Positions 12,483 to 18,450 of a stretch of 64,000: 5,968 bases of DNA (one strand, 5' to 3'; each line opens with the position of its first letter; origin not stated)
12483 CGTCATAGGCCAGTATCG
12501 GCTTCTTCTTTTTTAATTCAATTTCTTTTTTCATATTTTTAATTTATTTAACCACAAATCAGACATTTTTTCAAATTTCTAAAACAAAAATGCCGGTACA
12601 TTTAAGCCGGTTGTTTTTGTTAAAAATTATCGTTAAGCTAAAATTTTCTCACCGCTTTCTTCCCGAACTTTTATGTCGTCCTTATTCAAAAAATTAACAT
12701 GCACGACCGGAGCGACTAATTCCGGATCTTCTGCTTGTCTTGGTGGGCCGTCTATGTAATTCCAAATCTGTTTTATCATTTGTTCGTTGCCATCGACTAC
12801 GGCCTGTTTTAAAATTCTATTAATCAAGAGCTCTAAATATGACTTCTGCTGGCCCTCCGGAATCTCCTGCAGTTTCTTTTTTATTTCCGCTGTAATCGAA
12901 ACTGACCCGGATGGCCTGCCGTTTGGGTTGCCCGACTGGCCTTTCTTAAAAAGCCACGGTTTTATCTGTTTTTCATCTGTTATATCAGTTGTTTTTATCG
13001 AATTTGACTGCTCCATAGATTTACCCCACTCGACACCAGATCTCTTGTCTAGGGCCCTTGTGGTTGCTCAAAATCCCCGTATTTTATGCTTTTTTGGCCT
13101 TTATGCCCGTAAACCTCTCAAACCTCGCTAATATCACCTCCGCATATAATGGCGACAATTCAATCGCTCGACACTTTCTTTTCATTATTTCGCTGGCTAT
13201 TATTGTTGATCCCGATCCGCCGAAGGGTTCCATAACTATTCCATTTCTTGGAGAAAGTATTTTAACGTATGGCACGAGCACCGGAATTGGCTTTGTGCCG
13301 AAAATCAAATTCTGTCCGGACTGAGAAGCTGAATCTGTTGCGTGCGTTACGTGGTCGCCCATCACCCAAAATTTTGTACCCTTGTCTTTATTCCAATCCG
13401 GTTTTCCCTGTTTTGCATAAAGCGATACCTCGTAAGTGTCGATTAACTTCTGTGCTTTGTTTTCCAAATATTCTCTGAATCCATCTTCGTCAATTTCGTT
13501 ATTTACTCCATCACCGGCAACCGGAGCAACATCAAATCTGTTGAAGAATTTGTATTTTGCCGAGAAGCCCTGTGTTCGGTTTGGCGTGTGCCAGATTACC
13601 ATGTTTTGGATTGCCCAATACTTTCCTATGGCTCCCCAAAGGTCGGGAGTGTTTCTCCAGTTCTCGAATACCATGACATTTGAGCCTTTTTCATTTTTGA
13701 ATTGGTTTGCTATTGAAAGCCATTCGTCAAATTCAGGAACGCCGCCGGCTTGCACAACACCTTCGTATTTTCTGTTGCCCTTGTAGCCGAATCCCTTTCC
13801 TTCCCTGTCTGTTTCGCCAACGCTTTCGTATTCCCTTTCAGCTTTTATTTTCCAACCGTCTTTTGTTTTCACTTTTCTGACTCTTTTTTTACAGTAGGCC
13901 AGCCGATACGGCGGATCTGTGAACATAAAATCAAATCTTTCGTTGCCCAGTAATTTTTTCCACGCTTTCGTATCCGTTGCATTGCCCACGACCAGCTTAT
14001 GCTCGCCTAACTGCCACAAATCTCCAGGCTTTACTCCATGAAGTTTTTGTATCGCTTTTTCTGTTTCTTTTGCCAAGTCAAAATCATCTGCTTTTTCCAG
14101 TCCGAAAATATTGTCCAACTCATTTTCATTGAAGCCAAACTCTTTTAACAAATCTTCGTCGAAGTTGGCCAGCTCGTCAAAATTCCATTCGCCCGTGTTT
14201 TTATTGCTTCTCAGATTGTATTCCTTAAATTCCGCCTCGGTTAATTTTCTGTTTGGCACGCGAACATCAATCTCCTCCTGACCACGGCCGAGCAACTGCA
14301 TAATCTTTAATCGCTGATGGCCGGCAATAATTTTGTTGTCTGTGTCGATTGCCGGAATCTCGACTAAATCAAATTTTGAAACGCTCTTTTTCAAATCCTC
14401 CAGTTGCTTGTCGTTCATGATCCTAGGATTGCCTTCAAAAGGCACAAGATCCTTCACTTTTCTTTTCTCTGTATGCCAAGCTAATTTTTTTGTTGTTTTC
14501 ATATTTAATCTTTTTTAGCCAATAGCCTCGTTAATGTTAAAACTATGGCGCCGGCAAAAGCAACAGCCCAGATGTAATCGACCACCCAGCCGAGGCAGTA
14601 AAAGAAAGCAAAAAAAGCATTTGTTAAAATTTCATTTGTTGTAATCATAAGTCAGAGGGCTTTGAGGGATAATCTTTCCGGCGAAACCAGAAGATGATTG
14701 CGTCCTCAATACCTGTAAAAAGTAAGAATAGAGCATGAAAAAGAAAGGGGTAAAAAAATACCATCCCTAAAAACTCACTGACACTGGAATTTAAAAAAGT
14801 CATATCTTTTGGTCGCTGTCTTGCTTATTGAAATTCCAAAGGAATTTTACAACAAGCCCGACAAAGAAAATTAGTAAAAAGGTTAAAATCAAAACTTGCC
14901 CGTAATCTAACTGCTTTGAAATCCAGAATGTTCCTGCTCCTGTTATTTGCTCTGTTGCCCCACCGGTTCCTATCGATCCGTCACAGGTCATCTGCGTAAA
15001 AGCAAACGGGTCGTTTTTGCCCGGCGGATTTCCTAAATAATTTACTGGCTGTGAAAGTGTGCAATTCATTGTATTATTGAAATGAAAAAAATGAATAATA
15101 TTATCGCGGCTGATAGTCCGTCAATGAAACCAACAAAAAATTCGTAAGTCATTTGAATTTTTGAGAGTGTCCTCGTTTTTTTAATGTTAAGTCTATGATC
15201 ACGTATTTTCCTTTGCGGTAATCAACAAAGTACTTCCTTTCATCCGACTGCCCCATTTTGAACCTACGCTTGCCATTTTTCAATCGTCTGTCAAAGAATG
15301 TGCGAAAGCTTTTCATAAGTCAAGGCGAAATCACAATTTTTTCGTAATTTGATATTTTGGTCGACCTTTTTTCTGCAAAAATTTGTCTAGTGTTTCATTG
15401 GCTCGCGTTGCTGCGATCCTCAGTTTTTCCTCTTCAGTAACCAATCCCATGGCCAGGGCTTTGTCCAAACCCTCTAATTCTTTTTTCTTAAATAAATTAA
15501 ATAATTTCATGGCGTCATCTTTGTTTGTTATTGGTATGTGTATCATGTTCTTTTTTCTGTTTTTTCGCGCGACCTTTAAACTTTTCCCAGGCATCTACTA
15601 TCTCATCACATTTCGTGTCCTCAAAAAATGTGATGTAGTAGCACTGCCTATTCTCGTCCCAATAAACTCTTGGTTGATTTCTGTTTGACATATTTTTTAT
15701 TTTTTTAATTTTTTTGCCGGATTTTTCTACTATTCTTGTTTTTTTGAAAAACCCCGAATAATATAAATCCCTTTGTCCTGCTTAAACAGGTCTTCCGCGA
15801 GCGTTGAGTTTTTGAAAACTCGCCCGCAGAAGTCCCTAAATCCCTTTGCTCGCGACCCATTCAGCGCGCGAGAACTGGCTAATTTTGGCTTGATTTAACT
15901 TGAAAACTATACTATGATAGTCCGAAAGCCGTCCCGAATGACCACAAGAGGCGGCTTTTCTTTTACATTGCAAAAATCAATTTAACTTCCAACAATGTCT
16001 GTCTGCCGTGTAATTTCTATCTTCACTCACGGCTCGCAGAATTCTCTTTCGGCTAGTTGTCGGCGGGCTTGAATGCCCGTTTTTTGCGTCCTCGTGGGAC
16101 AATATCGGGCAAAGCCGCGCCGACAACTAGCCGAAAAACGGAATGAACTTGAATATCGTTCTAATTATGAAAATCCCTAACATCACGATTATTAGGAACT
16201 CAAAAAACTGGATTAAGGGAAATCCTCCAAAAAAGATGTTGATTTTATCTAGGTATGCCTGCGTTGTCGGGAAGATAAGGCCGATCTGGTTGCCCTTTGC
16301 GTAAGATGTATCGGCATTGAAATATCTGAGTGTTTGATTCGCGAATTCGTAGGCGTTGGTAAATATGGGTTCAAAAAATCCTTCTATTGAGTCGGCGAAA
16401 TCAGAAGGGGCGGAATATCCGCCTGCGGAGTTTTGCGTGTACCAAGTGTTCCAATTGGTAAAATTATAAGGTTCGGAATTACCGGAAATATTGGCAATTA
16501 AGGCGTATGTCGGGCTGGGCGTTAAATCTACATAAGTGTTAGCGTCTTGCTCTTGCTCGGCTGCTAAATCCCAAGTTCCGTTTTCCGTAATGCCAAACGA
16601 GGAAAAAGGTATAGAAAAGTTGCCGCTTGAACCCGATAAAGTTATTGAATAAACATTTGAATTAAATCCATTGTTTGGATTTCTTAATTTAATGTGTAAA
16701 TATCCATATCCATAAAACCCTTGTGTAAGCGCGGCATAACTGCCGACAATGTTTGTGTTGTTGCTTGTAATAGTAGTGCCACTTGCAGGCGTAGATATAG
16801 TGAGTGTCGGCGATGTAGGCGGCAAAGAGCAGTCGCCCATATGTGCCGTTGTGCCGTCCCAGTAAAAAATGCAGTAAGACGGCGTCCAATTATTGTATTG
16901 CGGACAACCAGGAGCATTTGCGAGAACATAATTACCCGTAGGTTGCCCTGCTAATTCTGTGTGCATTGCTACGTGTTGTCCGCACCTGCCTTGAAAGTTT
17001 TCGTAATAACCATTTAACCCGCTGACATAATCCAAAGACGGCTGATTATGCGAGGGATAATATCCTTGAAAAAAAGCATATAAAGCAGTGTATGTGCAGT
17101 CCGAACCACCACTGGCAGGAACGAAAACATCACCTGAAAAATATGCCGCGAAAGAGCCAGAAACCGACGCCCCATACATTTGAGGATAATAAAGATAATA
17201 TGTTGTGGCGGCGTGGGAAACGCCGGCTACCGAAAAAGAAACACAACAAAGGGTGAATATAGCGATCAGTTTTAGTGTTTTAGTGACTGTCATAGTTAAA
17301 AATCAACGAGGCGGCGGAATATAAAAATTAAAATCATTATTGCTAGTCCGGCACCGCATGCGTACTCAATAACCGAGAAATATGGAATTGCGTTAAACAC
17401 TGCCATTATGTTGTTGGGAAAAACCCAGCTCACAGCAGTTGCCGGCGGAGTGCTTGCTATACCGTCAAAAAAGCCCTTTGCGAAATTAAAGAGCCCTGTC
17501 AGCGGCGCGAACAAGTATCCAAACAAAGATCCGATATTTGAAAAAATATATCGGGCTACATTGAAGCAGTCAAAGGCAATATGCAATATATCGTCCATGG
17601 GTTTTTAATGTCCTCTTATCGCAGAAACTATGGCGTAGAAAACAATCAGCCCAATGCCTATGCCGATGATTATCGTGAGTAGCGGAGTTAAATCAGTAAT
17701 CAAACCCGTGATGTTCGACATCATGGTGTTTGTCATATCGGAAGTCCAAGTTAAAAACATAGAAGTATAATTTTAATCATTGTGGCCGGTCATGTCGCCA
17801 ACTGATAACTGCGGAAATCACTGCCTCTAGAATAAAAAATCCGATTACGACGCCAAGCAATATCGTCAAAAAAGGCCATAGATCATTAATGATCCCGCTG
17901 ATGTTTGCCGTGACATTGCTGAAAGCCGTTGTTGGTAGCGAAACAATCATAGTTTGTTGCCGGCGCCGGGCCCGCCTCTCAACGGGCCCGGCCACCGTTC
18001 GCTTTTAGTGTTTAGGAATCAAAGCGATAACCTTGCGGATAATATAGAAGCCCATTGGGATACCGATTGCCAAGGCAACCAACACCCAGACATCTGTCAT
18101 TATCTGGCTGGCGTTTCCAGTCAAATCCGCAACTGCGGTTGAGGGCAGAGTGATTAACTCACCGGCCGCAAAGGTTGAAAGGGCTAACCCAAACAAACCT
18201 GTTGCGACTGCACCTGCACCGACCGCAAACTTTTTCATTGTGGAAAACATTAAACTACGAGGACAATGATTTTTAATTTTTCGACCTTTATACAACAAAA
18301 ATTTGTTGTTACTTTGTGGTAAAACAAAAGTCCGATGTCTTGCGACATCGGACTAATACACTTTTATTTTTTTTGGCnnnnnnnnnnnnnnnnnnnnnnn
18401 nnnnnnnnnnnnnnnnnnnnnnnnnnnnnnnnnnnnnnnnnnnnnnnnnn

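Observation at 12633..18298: Phage-derived block with inovirus-like structural gene set but no assembly ATPase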

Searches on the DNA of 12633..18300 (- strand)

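Call 89: search_dna_similar(query=window:12633-18300:-, collection=plasmids, mode=distant)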
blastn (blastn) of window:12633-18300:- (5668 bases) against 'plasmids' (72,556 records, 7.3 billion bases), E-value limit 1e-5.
No match.
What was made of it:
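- Tried and rejected: No match (call 89).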

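Call 112: build_rna_model(alignment_id=A8, structure=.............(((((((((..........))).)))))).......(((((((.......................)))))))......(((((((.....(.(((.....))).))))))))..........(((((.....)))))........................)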
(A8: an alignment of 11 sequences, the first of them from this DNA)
Model R1 built from alignment A8 (11 sequences, 175 columns); structure: as given.
model positions 168; base pairs 32; branch points 3; effective number of sequences 1.82; information 0.59 bits per position. Calibrated on 0.2 Mb of random sequence (short: E-values are rough).
structure used (alignment columns):
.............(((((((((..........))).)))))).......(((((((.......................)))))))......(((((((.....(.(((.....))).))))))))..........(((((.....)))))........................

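Call 113: search_with_rna_model(model_id=R1, sources=[L063, L064, L065, L066, L067, L069, L070, L071, L072, L073, L074, L075, L076, L047, L035, L051, L003, L004, L016, L017, L018, L019, L020, window], max_evalue=1, show_alignments=3)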
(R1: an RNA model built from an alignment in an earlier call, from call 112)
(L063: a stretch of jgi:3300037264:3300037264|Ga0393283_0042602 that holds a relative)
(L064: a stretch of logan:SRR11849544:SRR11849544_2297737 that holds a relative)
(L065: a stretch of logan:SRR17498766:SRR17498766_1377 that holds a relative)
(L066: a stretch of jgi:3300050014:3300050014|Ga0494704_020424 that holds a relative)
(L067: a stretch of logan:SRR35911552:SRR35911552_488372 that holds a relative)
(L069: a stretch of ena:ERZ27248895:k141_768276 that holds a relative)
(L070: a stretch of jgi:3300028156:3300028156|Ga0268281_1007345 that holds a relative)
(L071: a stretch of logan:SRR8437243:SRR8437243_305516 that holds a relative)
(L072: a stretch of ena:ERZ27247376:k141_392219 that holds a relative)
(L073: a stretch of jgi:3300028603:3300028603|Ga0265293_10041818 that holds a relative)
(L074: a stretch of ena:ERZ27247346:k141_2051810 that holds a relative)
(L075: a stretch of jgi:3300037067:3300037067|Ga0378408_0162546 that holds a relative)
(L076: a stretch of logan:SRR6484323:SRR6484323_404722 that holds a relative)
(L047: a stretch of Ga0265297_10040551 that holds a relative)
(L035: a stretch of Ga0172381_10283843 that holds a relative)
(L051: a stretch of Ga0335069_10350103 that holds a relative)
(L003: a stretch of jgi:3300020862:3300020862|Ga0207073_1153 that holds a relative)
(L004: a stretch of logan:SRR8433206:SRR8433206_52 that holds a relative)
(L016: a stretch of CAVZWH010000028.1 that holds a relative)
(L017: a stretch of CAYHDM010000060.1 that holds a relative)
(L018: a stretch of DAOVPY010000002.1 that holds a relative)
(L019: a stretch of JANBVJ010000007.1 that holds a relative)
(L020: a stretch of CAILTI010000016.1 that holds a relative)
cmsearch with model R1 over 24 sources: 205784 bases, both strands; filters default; matches with E-value up to 1: 12.
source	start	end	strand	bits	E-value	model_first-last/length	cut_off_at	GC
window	15885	16046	-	159.8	3.7e-34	1-168/168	no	0.4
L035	621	787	+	157.5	1.2e-33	1-168/168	no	0.37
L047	4020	4188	+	143.3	2.1e-30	1-168/168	no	0.37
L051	355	525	+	136.4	7.9e-29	1-168/168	no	0.38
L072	1923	2082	+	78.9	8.8e-16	1-168/168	no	0.36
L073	1526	1685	+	78.9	8.8e-16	1-168/168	no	0.36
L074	3323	3482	+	78.9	8.8e-16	1-168/168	no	0.36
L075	2138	2297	+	78.9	8.8e-16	1-168/168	no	0.36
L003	11127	11271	+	33.8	1.5e-05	1-168/168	no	0.47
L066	1951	2101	+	27.7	0.00039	1-168/168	no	0.42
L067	1407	1557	+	27.7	0.00039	1-168/168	no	0.42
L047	1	35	+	15.4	0.24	134-168/168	5'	0.37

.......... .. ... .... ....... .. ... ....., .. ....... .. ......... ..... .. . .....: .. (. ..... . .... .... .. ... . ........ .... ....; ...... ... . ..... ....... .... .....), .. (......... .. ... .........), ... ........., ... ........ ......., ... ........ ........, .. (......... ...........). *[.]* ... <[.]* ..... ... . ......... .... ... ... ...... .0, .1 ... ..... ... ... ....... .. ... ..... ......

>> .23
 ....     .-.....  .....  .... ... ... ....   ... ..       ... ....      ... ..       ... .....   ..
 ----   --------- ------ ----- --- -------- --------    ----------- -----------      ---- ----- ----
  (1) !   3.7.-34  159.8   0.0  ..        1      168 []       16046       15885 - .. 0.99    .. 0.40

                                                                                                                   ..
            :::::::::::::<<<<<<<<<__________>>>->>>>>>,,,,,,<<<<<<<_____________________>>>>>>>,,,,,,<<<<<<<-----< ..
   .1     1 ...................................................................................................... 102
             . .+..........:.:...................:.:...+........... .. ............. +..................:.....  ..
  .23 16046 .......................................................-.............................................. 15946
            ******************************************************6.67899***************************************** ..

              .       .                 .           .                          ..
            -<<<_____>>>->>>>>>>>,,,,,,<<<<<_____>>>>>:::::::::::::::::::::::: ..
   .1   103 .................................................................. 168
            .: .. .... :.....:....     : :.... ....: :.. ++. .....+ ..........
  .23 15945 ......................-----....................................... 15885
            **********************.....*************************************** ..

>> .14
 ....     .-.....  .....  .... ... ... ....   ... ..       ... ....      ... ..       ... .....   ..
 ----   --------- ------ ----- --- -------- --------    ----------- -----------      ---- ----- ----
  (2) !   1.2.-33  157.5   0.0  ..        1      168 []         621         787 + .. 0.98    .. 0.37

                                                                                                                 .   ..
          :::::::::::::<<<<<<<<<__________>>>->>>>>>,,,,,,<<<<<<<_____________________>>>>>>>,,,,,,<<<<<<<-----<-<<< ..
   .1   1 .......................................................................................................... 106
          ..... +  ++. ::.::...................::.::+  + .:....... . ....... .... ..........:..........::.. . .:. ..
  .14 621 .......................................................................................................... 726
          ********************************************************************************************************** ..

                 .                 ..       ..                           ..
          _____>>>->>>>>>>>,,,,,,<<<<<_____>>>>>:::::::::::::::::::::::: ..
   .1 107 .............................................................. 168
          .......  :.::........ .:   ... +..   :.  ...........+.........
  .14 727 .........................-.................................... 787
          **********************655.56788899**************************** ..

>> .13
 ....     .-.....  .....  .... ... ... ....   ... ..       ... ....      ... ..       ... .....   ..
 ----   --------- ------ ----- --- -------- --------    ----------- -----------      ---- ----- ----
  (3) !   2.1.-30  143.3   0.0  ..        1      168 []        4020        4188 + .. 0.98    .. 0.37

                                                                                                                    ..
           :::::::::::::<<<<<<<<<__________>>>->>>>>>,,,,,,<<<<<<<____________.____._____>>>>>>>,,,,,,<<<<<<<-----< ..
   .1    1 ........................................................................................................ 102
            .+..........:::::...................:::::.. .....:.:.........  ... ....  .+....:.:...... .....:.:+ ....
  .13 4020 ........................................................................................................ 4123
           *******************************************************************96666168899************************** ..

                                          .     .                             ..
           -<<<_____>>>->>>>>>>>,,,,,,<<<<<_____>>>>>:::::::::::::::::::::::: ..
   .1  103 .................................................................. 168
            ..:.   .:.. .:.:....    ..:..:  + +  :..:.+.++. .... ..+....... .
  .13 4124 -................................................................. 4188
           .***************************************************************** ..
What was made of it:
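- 15692..16126 (-): Conserved structured non-coding region: a long hairpin directly after p388 (~16050-16131), a 5' domain of five helices (15885-16046) containing the invariant 19-mer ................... (16010-16028), and a 3' domain with a GGUCUUYC…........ hairpin. The covariance model finds it in circles outside the training set (call 113).
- The structured 5' domain was not detected in three circle clades (L063, L065, L069; call 113).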
